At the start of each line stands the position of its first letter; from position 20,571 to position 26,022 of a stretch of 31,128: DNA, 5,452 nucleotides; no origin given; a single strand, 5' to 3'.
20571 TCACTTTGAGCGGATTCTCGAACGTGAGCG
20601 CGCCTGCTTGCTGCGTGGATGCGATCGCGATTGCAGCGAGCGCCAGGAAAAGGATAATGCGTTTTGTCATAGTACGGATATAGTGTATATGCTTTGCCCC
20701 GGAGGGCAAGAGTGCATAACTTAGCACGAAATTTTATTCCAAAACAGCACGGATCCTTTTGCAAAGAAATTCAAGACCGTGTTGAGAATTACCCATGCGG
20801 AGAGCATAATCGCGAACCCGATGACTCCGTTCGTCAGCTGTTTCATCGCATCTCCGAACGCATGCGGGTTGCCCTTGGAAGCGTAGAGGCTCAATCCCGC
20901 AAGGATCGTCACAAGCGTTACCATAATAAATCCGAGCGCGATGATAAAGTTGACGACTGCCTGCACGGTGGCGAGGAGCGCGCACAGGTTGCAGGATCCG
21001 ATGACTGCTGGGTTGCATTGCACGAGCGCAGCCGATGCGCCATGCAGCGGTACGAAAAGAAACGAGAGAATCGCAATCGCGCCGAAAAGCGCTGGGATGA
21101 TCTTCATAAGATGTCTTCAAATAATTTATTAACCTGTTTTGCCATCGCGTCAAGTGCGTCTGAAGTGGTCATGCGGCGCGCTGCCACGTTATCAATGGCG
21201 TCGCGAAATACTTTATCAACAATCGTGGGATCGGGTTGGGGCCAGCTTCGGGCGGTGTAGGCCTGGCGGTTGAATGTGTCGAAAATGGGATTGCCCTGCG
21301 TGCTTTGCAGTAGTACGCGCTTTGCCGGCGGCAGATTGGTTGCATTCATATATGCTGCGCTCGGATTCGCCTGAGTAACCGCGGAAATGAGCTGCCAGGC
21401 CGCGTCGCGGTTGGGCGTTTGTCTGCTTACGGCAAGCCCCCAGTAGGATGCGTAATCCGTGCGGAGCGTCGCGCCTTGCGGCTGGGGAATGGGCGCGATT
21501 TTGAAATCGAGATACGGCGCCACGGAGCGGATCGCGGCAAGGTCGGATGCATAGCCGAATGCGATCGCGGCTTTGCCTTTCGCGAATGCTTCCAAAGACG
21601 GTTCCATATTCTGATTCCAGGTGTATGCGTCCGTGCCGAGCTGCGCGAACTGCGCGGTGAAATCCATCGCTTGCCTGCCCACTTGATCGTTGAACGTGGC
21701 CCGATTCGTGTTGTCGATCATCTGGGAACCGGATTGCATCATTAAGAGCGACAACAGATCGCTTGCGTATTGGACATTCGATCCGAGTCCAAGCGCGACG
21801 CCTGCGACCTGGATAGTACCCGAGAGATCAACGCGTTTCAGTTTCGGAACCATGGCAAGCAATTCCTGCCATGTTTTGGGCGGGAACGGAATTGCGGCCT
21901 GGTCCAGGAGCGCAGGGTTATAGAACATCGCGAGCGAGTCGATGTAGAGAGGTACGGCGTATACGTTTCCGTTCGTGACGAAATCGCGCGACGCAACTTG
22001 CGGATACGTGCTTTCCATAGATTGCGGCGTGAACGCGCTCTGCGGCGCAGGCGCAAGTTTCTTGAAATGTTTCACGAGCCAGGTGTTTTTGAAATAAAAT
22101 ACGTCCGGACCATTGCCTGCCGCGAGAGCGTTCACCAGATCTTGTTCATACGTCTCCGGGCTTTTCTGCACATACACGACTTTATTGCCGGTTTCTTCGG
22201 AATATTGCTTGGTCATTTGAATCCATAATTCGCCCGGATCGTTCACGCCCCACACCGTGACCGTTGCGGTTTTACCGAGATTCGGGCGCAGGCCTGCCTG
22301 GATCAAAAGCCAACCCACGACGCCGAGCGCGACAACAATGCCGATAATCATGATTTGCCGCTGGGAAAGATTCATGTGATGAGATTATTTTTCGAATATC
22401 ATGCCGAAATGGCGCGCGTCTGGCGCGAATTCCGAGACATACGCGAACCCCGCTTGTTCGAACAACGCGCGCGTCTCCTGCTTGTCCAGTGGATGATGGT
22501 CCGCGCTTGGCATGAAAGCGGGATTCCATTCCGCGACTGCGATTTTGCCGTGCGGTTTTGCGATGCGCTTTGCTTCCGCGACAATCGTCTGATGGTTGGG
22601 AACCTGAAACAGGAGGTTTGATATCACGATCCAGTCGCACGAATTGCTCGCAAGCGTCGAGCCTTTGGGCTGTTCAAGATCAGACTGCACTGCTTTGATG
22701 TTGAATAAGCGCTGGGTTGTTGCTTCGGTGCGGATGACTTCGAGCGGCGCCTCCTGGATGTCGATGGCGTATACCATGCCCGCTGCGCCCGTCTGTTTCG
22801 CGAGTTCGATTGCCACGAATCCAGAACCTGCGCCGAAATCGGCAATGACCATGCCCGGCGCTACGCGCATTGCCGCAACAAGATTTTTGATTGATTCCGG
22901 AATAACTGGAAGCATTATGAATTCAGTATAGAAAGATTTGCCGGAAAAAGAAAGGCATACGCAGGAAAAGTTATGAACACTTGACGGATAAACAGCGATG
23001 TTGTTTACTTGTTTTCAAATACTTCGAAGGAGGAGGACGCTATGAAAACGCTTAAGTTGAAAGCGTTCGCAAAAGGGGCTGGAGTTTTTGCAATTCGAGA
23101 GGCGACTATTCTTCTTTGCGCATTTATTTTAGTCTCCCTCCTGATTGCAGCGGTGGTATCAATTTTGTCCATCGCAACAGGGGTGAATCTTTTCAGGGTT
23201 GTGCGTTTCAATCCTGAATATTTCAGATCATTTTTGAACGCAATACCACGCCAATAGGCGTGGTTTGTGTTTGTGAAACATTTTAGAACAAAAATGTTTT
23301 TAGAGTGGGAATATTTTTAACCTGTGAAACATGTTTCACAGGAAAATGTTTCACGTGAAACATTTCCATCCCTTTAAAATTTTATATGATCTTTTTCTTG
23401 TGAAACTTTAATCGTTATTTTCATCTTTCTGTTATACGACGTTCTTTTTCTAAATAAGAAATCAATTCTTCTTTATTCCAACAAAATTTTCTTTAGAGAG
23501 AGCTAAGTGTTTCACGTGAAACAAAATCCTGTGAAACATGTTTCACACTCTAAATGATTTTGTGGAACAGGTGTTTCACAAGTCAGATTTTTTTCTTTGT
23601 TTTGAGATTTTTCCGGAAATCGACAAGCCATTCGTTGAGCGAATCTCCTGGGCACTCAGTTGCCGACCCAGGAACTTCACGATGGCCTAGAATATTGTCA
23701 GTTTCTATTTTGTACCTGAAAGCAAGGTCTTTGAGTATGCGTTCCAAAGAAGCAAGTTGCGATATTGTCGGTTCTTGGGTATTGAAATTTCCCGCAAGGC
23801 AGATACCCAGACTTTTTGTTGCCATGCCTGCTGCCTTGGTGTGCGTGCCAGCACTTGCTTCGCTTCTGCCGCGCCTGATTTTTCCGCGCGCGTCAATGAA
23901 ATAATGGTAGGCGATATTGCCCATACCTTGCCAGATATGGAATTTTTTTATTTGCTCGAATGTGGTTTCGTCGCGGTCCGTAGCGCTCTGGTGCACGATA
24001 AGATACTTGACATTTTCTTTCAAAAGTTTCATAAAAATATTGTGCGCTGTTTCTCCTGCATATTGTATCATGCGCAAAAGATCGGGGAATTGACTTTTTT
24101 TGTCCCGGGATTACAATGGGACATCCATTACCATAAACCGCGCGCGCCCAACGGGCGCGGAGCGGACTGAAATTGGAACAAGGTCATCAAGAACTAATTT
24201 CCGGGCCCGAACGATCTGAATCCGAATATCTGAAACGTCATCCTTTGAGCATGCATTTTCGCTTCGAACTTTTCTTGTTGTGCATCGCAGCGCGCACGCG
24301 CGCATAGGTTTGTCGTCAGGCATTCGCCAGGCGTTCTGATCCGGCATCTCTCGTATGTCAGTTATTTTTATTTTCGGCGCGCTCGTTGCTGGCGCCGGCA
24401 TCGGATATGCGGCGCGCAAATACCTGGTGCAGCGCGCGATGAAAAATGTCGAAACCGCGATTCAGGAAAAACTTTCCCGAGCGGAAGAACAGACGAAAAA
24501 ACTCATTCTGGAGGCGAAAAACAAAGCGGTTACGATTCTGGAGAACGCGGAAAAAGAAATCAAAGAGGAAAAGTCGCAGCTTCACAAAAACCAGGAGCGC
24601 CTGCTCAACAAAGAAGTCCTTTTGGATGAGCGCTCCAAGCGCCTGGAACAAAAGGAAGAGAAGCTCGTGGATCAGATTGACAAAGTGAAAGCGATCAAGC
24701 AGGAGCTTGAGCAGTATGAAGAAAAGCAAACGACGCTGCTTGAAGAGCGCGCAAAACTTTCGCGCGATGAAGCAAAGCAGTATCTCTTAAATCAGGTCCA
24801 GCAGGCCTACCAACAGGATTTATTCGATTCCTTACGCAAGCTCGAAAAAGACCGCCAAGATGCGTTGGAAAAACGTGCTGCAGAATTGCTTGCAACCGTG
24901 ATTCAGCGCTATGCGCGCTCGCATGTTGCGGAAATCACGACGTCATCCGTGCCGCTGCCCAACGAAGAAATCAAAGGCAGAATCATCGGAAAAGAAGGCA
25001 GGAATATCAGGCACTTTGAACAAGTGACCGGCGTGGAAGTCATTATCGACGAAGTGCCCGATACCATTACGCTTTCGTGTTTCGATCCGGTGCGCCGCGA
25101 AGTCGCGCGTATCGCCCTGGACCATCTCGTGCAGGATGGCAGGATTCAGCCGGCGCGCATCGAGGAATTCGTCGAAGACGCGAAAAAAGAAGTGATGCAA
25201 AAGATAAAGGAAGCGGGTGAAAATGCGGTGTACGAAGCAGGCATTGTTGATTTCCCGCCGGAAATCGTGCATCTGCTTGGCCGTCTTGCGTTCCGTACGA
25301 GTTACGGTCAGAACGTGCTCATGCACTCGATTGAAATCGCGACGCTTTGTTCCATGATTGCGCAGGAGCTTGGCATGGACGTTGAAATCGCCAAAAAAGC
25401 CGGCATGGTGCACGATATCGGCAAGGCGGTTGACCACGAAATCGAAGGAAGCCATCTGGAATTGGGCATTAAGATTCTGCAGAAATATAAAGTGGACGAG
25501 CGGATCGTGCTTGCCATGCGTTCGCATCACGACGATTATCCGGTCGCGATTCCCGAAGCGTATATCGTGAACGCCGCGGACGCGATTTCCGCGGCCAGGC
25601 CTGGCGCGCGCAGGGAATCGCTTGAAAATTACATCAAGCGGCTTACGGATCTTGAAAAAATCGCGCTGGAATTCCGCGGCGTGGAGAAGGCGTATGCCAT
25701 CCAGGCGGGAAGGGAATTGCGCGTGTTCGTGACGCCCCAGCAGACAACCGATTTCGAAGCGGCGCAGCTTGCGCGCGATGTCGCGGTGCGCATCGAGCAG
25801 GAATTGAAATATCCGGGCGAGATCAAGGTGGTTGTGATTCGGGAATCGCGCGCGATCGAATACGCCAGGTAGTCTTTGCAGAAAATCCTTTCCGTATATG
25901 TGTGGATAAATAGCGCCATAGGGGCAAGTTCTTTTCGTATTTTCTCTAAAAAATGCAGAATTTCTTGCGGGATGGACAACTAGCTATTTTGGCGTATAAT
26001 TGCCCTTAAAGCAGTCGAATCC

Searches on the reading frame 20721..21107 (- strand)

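Call 83: search_protein_families(library=pfam, proteins=[window:20721-21107:-], max_evalue=0.01)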
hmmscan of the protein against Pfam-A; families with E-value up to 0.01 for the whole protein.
window:20721-21107:- (128 aa): 1 family
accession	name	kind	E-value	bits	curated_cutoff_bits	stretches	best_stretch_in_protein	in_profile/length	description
PF18895.5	T4SS_pilin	-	1.9e-08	34.7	26.6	1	47-110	8-70/71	Type IV secretion system pilin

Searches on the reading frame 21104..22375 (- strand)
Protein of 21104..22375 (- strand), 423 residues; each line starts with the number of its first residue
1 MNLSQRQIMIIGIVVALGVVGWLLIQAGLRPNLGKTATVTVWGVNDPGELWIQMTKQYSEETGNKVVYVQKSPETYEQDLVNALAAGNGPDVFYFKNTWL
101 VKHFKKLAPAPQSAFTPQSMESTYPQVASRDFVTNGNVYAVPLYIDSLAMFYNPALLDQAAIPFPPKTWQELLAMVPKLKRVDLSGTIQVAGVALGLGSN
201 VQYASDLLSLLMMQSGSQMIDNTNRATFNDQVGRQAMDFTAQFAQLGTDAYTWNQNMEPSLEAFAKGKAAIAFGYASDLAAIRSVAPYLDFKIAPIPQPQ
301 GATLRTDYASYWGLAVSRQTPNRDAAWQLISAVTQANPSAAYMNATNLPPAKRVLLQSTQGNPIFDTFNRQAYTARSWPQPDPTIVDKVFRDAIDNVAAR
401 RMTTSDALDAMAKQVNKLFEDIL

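Call 83: search_protein_families(library=pfam, proteins=[window:21104-22375:-], max_evalue=0.01)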
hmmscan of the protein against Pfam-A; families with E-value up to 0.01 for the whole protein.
window:21104-22375:- (423 aa): 3 families
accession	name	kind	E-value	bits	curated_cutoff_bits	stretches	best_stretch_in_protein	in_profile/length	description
PF01547.30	SBP_bac_1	-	4.7e-34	119.2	26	1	48-334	7-301/307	Bacterial extracellular solute-binding protein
PF13416.11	SBP_bac_8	-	3.8e-31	109.4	27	1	53-356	1-266/279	Bacterial extracellular solute-binding protein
PF13531.11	SBP_bac_11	-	1.3e-05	25.6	25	1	48-301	10-185/227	Bacterial extracellular solute-binding protein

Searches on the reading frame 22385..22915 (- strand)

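Call 83: search_protein_families(library=pfam, proteins=[window:22385-22915:-], max_evalue=0.01)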
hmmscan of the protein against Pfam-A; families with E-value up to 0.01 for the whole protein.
window:22385-22915:- (176 aa): 13 families
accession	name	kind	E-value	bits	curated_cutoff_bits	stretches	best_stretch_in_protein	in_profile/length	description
PF13847.12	Methyltransf_31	-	1.5e-16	60.9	27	1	21-131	4-113/145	Methyltransferase domain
PF08241.18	Methyltransf_11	-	6.9e-15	55.9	21.2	1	26-126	2-94/95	Methyltransferase domain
PF13649.12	Methyltransf_25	-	5.7e-14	53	27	1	24-123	1-97/97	Methyltransferase domain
PF01209.24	Ubie_methyltran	-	6.5e-12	45.7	20.1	1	15-133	42-157/233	ubiE/COQ5 methyltransferase family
PF05175.20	MTS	-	3e-08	33.9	23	1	12-127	23-138/170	Methyltransferase small domain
PF08242.18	Methyltransf_12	-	8.3e-08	33.3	30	1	26-125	2-98/98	Methyltransferase domain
PF13489.12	Methyltransf_23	-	2.4e-07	31.1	27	1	21-141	23-142/164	Methyltransferase domain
PF06325.19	PrmA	-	1.4e-05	25.2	22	1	18-126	159-257/296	Ribosomal protein L11 methyltransferase (PrmA)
PF12847.13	Methyltransf_18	-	0.0004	20.9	27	1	15-76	9-70/151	Methyltransferase domain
PF13679.12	Methyltransf_32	-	0.00073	20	27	1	9-83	13-92/143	Methyltransferase domain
PF02475.24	TRM5-TYW2_MTfase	-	0.0025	18.3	28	1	15-85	31-101/164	TRM5/TYW2 methyltransferase domain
PF08704.16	GCD14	-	0.0034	17.5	26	1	9-77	29-97/247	tRNA methyltransferase complex GCD14 subunit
PF01728.25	FtsJ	-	0.0058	17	24.1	1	13-97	13-96/181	FtsJ-like methyltransferase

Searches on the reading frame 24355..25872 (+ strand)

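Call 83: search_protein_families(library=pfam, proteins=[window:24355-25872:+], max_evalue=0.01)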
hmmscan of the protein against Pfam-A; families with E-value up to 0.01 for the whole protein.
window:24355-25872:+ (505 aa): 5 families
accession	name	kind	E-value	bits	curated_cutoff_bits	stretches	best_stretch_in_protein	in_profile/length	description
PF12072.13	RNase_Y_N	-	3.8e-27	95.5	32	1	2-189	2-200/201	RNase Y N-terminal region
PF01966.28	HD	-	1.5e-16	61.2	22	1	322-413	2-115/116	HD domain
PF00013.35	KH_1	-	1.3e-07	31.7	21.5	1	199-252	4-61/66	KH domain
PF08668.18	HDOD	-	4.6e-06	26.7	22.9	1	321-360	95-135/196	HDOD domain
PF22675.2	KH-I_KHDC4-BBP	-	0.0068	16.7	30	0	202-231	3-32/76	KHDC4/BBP-like, KH-domain type I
